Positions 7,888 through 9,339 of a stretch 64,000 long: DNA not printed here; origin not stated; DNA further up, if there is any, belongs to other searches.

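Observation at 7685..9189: Minimal peptide-plus-enzyme cassette: an SD-led 58-aa ORF directly upstream of an RRE-like/SagB-type dehydrogenase, with no YcaO partner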

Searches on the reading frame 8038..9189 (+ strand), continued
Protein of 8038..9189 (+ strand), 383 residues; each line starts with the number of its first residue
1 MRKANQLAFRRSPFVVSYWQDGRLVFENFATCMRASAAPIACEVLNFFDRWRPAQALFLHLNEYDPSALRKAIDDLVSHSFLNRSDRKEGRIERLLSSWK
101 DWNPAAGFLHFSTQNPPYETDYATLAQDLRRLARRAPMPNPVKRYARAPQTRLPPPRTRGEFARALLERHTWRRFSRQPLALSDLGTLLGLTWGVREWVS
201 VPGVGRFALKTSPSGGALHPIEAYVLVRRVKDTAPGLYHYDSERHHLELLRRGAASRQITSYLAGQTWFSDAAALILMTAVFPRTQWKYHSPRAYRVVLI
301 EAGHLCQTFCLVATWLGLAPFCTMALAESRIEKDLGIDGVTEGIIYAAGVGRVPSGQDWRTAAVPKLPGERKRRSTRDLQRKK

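Call 52: find_homologous_proteins(query=A4, max_evalue=1e-10)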
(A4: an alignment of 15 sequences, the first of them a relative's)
Query A4 (15 sequences) (351 aa, profile of the alignment): 242 proteins with E <= 1e-10 among 8000 candidates; the best 120 are listed.
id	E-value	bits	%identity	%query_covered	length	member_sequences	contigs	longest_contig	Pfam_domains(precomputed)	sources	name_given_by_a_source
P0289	7.6e-130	451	30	98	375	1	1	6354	PF00881.30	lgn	-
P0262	1.2e-129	450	100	100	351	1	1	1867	PF00881.30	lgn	-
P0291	3.7e-124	432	33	98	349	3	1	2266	PF00881.30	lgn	-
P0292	2.4e-120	420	37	95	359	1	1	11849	PF00881.30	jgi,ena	-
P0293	1.7e-119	417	37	98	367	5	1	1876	PF00881.30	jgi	jgi:SagB-type dehydrogenase family enzyme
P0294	6.4e-117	409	36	98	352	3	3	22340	PF00881.30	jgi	jgi:SagB-type dehydrogenase family enzyme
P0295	1.7e-116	407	39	98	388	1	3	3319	PF00881.30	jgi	jgi:SagB-type dehydrogenase family enzyme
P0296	1.8e-116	407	37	99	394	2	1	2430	PF00881.30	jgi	jgi:SagB-type dehydrogenase family enzyme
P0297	2.6e-116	407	35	98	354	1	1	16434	PF00881.30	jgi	jgi:SagB-type dehydrogenase family enzyme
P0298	2.9e-116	406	36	98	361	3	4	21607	PF00881.30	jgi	-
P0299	7.6e-116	405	35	98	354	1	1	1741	PF00881.30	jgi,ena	-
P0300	2.6e-115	403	38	98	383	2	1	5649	PF00881.30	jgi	jgi:SagB-type dehydrogenase family enzyme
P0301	2.9e-115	403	35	95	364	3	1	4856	PF00881.30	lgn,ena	-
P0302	5.3e-115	402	38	99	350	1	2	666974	PF00881.30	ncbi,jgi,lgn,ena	jgi:SagB-type dehydrogenase family enzyme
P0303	5.6e-115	402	36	98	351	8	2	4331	PF00881.30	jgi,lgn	jgi:SagB-type dehydrogenase family enzyme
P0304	6.0e-115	402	36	99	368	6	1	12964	PF00881.30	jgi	jgi:SagB-type dehydrogenase family enzyme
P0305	6.1e-115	402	37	96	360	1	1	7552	PF00881.30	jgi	jgi:SagB-type dehydrogenase family enzyme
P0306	6.7e-115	402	36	96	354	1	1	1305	PF00881.30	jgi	jgi:SagB-type dehydrogenase family enzyme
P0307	8.3e-115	402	37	95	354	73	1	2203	PF00881.30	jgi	-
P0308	9.3e-115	401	34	98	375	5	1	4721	PF00881.30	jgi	jgi:SagB-type dehydrogenase family enzyme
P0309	1.7e-114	401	35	98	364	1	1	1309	PF00881.30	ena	-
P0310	2.1e-114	400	39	96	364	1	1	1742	PF00881.30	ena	-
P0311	2.7e-114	400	36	99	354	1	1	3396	PF00881.30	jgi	jgi:SagB-type dehydrogenase family enzyme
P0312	3.0e-114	400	36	98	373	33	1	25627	PF00881.30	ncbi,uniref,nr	ncbi:SagB/ThcOx family dehydrogenase [Bacillus cereus group sp. N21]|uniref:SagB/ThcOx family dehydr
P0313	6.5e-114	399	36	99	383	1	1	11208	PF00881.30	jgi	jgi:SagB-type dehydrogenase family enzyme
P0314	6.6e-114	399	35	98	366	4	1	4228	PF00881.30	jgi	jgi:SagB-type dehydrogenase family enzyme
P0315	7.4e-114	399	37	98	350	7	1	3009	PF00881.30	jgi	jgi:SagB-type dehydrogenase family enzyme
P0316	8.6e-114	398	35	98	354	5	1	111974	PF00881.30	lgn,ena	-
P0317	1.0e-113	398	38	98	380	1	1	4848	PF00881.30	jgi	jgi:SagB-type dehydrogenase family enzyme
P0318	1.0e-113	398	37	99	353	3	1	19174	PF00881.30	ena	-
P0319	1.3e-113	398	36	95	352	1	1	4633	PF00881.30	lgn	-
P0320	1.5e-113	397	37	98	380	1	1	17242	PF00881.30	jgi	jgi:SagB-type dehydrogenase family enzyme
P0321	2.0e-113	397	37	98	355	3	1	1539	PF00881.30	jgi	jgi:SagB-type dehydrogenase family enzyme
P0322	2.2e-113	397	37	95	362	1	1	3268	PF00881.30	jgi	jgi:SagB-type dehydrogenase family enzyme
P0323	2.6e-113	397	37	97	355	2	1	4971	PF00881.30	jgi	-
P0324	2.6e-113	397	38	98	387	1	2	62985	PF00881.30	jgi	jgi:SagB-type dehydrogenase family enzyme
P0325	3.6e-113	396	37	98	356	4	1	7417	PF00881.30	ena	-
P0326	4.0e-113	396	40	98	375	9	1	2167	PF00881.30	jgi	jgi:SagB-type dehydrogenase family enzyme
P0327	6.6e-113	395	36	98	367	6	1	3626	PF00881.30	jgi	-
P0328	7.7e-113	395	37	98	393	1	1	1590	PF00881.30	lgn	-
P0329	7.9e-113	395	36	99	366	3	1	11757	PF00881.30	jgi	jgi:SagB-type dehydrogenase family enzyme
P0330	9.5e-113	395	37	98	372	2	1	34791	PF00881.30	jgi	jgi:SagB-type dehydrogenase family enzyme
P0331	1.1e-112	395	37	98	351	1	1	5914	PF00881.30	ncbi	ncbi:MAG TPA: SagB/ThcOx family dehydrogenase [Steroidobacteraceae bacterium]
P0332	1.1e-112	395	34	99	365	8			PF00881.30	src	-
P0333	1.4e-112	394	34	98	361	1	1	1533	PF00881.30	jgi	jgi:SagB-type dehydrogenase family enzyme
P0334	1.5e-112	394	37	99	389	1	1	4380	PF00881.30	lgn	-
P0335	1.5e-112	394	35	98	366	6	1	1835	PF00881.30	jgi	jgi:SagB-type dehydrogenase family enzyme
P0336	1.6e-112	394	33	98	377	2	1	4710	PF00881.30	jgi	jgi:SagB-type dehydrogenase family enzyme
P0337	1.7e-112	394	40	93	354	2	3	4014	PF00881.30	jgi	jgi:SagB-type dehydrogenase family enzyme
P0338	1.7e-112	394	38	99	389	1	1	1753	PF00881.30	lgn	-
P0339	2.3e-112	394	35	98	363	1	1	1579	PF00881.30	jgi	jgi:SagB-type dehydrogenase family enzyme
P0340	2.5e-112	393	37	98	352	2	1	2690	PF00881.30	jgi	jgi:SagB-type dehydrogenase family enzyme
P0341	2.6e-112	393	37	98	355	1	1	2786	PF00881.30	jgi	jgi:SagB-type dehydrogenase family enzyme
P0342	3.6e-112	393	37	98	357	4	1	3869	PF00881.30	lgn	-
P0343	6.1e-112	392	36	98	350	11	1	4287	PF00881.30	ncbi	-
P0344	7.0e-112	392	36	98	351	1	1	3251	PF00881.30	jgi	-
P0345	7.4e-112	392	37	95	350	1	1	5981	PF00881.30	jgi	jgi:SagB-type dehydrogenase family enzyme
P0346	7.6e-112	392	36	98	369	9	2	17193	PF00881.30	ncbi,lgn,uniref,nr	ncbi:SagB/ThcOx family dehydrogenase [Priestia megaterium]|uniref:SagB/ThcOx family dehydrogenase n=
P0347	7.9e-112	392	37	99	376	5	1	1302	PF00881.30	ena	-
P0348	7.9e-112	392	36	95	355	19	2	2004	PF00881.30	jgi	jgi:SagB-type dehydrogenase family enzyme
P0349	8.7e-112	392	37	97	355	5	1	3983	PF00881.30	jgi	jgi:SagB-type dehydrogenase family enzyme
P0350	9.8e-112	392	39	99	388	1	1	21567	PF00881.30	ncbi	-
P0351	1.2e-111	391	35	98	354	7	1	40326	PF00881.30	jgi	jgi:SagB-type dehydrogenase family enzyme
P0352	1.4e-111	391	36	98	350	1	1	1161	PF00881.30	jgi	jgi:SagB-type dehydrogenase family enzyme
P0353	1.5e-111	391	37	98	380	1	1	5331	PF00881.30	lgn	-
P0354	1.5e-111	391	38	95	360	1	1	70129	PF00881.30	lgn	-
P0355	2.4e-111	390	37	95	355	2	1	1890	PF00881.30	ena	-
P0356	2.5e-111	390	36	98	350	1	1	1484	PF00881.30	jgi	jgi:SagB-type dehydrogenase family enzyme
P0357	2.6e-111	390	34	98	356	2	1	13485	PF00881.30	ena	-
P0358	3.5e-111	390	36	98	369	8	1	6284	PF00881.30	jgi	jgi:SagB-type dehydrogenase family enzyme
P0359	3.6e-111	390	38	98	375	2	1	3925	PF00881.30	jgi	jgi:SagB-type dehydrogenase family enzyme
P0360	4.0e-111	390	34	95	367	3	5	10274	PF00881.30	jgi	-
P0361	4.5e-111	389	36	95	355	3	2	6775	PF00881.30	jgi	jgi:SagB-type dehydrogenase family enzyme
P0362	7.8e-111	389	34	98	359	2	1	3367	PF00881.30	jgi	jgi:SagB-type dehydrogenase family enzyme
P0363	7.8e-111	389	35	95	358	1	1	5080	PF00881.30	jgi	jgi:SagB-type dehydrogenase family enzyme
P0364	1.1e-110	388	36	95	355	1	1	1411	PF00881.30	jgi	jgi:SagB-type dehydrogenase family enzyme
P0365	1.2e-110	388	35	98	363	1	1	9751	PF00881.30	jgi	jgi:SagB-type dehydrogenase family enzyme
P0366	1.2e-110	388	36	99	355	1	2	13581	PF00881.30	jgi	jgi:SagB-type dehydrogenase family enzyme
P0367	2.1e-110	387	36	98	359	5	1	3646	PF00881.30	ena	-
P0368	2.3e-110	387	46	99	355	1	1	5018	PF00881.30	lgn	-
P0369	2.5e-110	387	36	98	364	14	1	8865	PF00881.30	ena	-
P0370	3.1e-110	387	36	96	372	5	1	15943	PF00881.30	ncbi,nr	ncbi:MAG: SagB family peptide dehydrogenase [Acidobacteria bacterium]|nr:SagB family peptide dehydro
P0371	4.7e-110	386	36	98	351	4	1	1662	PF00881.30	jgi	-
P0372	4.9e-110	386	35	95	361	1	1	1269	PF00881.30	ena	-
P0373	6.6e-110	386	38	98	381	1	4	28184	PF00881.30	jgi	jgi:SagB-type dehydrogenase family enzyme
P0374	6.9e-110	385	37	98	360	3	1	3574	PF00881.30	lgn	-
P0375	7.0e-110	385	39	91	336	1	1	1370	PF00881.30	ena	-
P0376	8.2e-110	385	36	98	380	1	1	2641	PF00881.30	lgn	-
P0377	8.9e-110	385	37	98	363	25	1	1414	PF00881.30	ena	-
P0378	1.0e-109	385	36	99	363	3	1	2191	PF00881.30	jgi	jgi:SagB-type dehydrogenase family enzyme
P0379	1.2e-109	385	37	95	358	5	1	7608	PF00881.30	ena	-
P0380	1.3e-109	385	36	98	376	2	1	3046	PF00881.30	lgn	-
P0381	1.3e-109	385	37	98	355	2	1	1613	PF00881.30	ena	-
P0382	1.3e-109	385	35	95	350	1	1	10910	PF00881.30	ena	-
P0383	1.5e-109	384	36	98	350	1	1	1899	PF00881.30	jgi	jgi:SagB-type dehydrogenase family enzyme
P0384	2.1e-109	384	35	99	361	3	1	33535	PF00881.30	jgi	-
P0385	2.2e-109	384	36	98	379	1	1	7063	PF00881.30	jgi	jgi:SagB-type dehydrogenase family enzyme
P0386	2.3e-109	384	34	98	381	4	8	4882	PF00881.30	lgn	-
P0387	2.4e-109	384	37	98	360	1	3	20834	PF00881.30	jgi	jgi:SagB-type dehydrogenase family enzyme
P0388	2.6e-109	384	36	95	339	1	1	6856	PF00881.30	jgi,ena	-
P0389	3.2e-109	383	36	98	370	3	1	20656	PF00881.30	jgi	jgi:SagB-type dehydrogenase family enzyme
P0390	3.2e-109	383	36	98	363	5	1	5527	PF00881.30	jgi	jgi:SagB-type dehydrogenase family enzyme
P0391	3.7e-109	383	38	95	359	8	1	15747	PF00881.30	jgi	jgi:SagB-type dehydrogenase family enzyme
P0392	3.8e-109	383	36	95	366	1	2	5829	PF00881.30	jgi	jgi:SagB-type dehydrogenase family enzyme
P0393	3.9e-109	383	37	96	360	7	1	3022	PF00881.30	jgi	jgi:SagB-type dehydrogenase family enzyme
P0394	4.3e-109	383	35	95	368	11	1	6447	PF00881.30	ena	-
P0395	4.7e-109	383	36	98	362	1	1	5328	PF00881.30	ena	-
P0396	6.4e-109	382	36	98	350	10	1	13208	PF00881.30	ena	-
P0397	6.8e-109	382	35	98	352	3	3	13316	PF00881.30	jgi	jgi:SagB-type dehydrogenase family enzyme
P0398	8.0e-109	382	35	100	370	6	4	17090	PF00881.30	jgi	jgi:SagB-type dehydrogenase family enzyme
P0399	9.1e-109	382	35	99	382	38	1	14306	PF00881.30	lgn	-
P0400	9.5e-109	382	34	98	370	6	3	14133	PF00881.30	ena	-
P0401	1.2e-108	381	37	95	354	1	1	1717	PF00881.30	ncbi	-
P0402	1.6e-108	381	35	95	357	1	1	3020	PF00881.30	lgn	-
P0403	1.7e-108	381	37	98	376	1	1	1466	PF00881.30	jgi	jgi:SagB-type dehydrogenase family enzyme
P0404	2.3e-108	380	37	95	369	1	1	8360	PF00881.30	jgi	jgi:SagB-type dehydrogenase family enzyme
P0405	2.5e-108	380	36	95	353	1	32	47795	PF00881.30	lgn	-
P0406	2.8e-108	380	34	95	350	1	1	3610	PF00881.30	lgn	-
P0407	3.7e-108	380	38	95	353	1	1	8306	PF00881.30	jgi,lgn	jgi:SagB-type dehydrogenase family enzyme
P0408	4.1e-108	380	34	98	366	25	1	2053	PF00881.30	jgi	jgi:SagB-type dehydrogenase family enzyme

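Call 53: find_encoding_contigs(protein=P0302, flank=7000, max_places=1)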
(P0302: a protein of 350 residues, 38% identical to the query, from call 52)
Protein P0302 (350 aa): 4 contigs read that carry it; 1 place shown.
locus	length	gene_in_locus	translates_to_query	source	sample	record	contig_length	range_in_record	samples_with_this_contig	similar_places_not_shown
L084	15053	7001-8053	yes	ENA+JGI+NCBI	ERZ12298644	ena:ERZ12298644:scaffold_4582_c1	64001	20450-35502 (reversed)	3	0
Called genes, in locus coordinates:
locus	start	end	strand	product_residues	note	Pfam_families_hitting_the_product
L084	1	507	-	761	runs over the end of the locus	PF17152:CHASE8, PF00672:HAMP, PF00989:PAS, PF08448:PAS_4, PF08447:PAS_3, PF00512:HisKA, PF02518:HATPase_c, PF00072:Response_reg, +1 more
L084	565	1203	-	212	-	PF13689:DUF4154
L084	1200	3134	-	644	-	PF07715:Plug, PF00593:TonB_dep_Rec_b-barrel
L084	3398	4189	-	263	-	-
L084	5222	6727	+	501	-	PF13414:TPR_11 (weak), PF13431:TPR_17 (faint), PF14559:TPR_19 (faint)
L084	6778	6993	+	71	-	-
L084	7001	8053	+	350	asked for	PF00881:Nitroreductase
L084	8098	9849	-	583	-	PF00912:Transgly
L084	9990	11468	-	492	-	PF20154:LNT_N (weak)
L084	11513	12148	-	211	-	PF00440:TetR_N, PF13305:TetR_C_33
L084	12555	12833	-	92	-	-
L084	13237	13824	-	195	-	PF00440:TetR_N, PF21993:TetR_C_13_2 (weak)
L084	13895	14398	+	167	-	PF01370:Epimerase, PF13460:NAD_binding_10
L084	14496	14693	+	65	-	-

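Call 54: find_encoding_contigs(protein=P0312, flank=7000, max_places=1)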
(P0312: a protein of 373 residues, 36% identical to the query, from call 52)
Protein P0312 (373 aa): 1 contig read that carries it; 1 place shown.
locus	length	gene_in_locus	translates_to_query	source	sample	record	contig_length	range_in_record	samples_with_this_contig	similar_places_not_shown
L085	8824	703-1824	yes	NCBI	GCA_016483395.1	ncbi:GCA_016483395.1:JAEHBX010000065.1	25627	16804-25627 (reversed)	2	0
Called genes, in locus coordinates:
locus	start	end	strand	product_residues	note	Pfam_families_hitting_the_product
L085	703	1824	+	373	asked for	PF00881:Nitroreductase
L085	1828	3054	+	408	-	PF05977:MFS_3 (weak), PF07690:MFS_1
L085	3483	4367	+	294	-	PF12784:PDDEXK_2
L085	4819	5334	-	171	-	-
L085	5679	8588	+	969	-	PF13700:DUF4158, PF01526:DDE_Tnp_Tn3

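Call 55: find_encoding_contigs(protein=P0316, flank=7000, max_places=1)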
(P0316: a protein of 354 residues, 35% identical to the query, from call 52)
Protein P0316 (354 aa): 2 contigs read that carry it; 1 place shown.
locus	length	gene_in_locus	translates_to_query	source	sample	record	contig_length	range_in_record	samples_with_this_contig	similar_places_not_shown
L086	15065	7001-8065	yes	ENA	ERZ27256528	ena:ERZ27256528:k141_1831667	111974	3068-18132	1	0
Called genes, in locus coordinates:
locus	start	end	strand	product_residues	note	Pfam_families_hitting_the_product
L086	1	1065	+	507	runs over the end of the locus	PF08668:HDOD, PF00990:GGDEF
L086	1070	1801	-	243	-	-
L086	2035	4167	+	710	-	PF26549:Tricorn_N, PF07676:PD40 (faint), PF26550:Tricorn_2nd (faint), PF26549:Tricorn_N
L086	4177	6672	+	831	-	PF00069:Pkinase, PF07714:PK_Tyr_Ser-Thr, PF03109:ABC1 (weak), PF07719:TPR_2 (faint), PF13181:TPR_8 (faint), PF13414:TPR_11 (faint), PF13431:TPR_17 (faint)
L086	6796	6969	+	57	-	-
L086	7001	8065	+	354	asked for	PF00881:Nitroreductase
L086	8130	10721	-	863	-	PF07715:Plug, PF00593:TonB_dep_Rec_b-barrel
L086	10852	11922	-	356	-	PF16220:DUF4880 (weak), PF04773:FecR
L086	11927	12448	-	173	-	PF04542:Sigma70_r2, PF08281:Sigma70_r4_2, PF04545:Sigma70_r4 (weak)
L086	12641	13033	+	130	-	-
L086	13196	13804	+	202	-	-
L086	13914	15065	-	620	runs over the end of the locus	PF00486:Trans_reg_C, PF00069:Pkinase, PF07714:PK_Tyr_Ser-Thr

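Call 63: find_encoding_contigs(protein=P0354, flank=6000, max_places=1)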
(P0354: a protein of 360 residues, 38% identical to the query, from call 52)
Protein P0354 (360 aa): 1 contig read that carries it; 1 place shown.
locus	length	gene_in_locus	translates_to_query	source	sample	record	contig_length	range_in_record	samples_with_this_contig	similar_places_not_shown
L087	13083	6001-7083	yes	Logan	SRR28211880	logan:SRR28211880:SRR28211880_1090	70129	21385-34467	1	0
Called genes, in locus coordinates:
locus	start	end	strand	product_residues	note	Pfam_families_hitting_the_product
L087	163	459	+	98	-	PF13560:HTH_31, PF01381:HTH_3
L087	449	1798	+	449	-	PF13657:Couple_hipA, PF07804:HipA_C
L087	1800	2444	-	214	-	PF00486:Trans_reg_C, PF16697:Yop-YscD_cpl, PF00498:FHA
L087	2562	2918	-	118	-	-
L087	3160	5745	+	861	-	PF00069:Pkinase, PF07714:PK_Tyr_Ser-Thr, PF03109:ABC1 (weak), PF13428:TPR_14 (faint), PF14559:TPR_19 (faint), PF13414:TPR_11 (faint), PF13431:TPR_17 (faint)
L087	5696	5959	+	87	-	-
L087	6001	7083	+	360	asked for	PF00881:Nitroreductase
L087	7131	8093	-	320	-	PF19459:DUF5996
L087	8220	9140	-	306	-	PF00126:HTH_1, PF03466:LysR_substrate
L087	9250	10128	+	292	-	PF01370:Epimerase, PF05368:NmrA, PF13460:NAD_binding_10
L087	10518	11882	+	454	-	PF13657:Couple_hipA, PF07804:HipA_C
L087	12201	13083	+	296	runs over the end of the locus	PF06314:ADC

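Call 64: find_encoding_contigs(protein=P0324, flank=6000, max_places=1)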
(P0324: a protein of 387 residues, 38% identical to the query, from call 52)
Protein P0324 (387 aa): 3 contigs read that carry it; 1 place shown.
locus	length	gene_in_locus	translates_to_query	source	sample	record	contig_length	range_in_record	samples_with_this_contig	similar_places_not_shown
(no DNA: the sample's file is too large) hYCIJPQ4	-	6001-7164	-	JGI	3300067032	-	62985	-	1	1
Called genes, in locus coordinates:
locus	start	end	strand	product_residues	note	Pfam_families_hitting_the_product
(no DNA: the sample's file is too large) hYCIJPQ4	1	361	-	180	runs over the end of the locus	PF00578:AhpC-TSA, PF08534:Redoxin, PF13905:Thioredoxin_8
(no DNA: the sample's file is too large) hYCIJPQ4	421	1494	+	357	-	PF13641:Glyco_tranf_2_3, PF00535:Glycos_transf_2, PF13506:Glyco_transf_21 (weak)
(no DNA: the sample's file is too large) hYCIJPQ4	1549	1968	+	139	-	PF01242:PTPS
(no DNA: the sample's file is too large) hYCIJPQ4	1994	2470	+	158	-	PF01242:PTPS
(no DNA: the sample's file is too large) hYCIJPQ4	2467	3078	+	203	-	PF01227:GTP_cyclohydroI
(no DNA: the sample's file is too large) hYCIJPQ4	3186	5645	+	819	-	PF00069:Pkinase, PF07714:PK_Tyr_Ser-Thr, PF01636:APH (faint), PF03109:ABC1, PF13431:TPR_17 (faint), PF13432:TPR_16 (faint), PF00515:TPR_1 (faint), PF07719:TPR_2 (faint), +4 more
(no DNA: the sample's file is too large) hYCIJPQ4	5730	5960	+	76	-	-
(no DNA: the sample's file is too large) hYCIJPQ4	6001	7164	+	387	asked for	PF00881:Nitroreductase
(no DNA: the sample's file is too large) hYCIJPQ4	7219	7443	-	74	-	-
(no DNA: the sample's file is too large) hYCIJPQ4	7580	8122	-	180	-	PF11138:DUF2911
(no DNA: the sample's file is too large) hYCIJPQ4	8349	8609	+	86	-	PF00312:Ribosomal_S15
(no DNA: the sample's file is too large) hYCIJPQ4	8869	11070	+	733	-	PF01138:RNase_PH, PF03725:RNase_PH_C, PF03726:PNPase, PF01138:RNase_PH, PF00013:KH_1, PF00575:S1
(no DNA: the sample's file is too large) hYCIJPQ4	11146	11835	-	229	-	PF03070:TENA_THI-4, PF14518:Haem_oxygenas_2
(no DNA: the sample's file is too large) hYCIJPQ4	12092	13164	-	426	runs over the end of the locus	PF00275:EPSP_synthase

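Call 65: find_encoding_contigs(protein=P0346, flank=6000, max_places=1)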
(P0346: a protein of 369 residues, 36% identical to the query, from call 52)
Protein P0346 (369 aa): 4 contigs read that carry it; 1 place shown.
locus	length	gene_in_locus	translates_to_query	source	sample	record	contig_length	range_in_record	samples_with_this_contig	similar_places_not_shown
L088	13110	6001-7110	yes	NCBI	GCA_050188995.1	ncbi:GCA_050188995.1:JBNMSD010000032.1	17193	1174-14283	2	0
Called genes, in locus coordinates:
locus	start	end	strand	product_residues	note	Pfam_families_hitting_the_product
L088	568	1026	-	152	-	PF27090:YozF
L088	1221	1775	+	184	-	-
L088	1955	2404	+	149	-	-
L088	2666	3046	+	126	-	PF17428:DUF5412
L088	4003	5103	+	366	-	PF03845:Spore_permease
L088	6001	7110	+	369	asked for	PF00881:Nitroreductase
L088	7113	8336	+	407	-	PF05977:MFS_3, PF07690:MFS_1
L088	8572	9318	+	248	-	-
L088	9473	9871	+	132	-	-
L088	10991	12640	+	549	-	PF13655:RVT_N, PF00078:RVT_1, PF08388:GIIM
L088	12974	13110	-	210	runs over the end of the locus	-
